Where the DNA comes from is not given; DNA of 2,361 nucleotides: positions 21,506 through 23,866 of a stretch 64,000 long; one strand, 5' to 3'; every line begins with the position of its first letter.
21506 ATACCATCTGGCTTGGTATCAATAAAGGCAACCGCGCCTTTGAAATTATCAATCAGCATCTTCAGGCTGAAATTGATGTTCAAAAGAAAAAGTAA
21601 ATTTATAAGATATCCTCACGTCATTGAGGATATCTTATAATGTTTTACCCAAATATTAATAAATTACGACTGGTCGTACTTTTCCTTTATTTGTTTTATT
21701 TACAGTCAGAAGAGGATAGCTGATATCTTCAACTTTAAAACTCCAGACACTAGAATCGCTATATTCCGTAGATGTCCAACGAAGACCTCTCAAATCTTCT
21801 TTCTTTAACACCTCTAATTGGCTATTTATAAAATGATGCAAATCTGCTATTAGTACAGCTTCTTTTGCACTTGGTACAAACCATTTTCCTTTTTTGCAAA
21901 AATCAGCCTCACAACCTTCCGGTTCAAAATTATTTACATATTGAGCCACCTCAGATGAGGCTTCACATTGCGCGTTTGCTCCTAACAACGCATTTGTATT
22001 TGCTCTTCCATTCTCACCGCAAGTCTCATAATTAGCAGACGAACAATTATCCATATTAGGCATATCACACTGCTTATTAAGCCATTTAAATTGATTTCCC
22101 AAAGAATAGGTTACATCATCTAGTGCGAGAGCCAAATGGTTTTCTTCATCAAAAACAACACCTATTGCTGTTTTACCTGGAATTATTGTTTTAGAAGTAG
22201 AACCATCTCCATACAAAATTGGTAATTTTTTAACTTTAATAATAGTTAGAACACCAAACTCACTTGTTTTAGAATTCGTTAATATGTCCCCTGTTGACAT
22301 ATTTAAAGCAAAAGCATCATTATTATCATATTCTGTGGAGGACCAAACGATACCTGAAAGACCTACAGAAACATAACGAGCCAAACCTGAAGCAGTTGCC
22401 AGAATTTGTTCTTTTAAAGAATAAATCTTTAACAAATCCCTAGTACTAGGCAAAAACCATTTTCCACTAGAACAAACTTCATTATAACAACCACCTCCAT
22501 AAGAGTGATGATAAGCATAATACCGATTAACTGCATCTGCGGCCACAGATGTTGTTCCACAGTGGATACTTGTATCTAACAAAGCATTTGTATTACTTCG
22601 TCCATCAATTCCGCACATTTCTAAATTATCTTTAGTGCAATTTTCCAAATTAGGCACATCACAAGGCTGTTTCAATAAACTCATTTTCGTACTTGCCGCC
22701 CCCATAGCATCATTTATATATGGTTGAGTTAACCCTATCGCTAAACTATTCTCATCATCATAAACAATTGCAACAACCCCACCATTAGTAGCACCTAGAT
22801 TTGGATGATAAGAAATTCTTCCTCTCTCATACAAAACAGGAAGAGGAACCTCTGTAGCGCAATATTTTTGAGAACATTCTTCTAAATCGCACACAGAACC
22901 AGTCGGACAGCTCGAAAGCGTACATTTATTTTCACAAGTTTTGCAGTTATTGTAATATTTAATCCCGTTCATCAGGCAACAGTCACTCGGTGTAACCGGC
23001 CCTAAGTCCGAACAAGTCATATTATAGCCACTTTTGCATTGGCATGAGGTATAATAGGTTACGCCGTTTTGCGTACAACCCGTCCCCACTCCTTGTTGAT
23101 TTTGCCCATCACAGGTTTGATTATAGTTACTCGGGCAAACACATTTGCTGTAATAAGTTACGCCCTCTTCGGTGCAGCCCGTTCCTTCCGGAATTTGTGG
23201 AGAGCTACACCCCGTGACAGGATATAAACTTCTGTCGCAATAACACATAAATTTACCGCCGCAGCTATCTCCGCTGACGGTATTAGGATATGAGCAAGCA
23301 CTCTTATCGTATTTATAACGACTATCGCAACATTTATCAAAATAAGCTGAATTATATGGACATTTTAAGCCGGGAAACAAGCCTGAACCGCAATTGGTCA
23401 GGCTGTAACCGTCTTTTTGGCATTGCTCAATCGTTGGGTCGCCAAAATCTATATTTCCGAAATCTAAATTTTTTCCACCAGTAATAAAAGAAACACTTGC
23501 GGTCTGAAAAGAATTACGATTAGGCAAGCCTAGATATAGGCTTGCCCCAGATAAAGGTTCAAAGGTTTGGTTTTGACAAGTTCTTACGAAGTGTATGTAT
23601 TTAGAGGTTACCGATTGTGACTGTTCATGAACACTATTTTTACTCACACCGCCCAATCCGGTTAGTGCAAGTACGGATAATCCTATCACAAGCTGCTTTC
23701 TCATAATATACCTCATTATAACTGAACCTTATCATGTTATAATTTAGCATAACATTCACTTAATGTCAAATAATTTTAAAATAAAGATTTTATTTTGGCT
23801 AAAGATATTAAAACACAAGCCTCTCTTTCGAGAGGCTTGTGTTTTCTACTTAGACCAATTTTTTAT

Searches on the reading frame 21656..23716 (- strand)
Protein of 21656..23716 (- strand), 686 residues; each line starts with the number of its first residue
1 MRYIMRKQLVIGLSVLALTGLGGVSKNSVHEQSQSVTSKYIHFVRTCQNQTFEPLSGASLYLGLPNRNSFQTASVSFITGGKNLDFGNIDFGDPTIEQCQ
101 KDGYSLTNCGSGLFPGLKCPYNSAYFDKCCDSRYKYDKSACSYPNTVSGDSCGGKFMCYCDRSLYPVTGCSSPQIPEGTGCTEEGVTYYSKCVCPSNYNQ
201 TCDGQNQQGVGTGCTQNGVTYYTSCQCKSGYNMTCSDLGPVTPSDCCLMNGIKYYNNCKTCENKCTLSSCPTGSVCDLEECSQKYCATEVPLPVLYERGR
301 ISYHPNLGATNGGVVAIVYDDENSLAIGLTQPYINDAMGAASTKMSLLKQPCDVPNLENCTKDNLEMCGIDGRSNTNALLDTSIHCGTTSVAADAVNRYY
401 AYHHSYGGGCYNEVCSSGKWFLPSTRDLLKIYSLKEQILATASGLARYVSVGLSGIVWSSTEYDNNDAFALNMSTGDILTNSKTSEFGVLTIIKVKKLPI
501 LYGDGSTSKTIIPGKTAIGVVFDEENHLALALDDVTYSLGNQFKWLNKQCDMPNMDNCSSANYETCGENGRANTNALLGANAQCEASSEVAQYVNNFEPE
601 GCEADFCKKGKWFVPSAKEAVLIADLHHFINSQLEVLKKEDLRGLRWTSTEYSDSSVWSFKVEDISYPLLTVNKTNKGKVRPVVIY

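Call 77: search_protein_families(library=pfam, proteins=[window:21656-23716:-], max_evalue=0.00001)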
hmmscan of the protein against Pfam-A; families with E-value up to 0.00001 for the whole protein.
window:21656-23716:- (686 aa): 1 family
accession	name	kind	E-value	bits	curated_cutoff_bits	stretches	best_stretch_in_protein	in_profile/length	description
PF07603.17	Lcl_C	-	5e-09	36.9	34.9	0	414-489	39-113/117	Lcl C-terminal domain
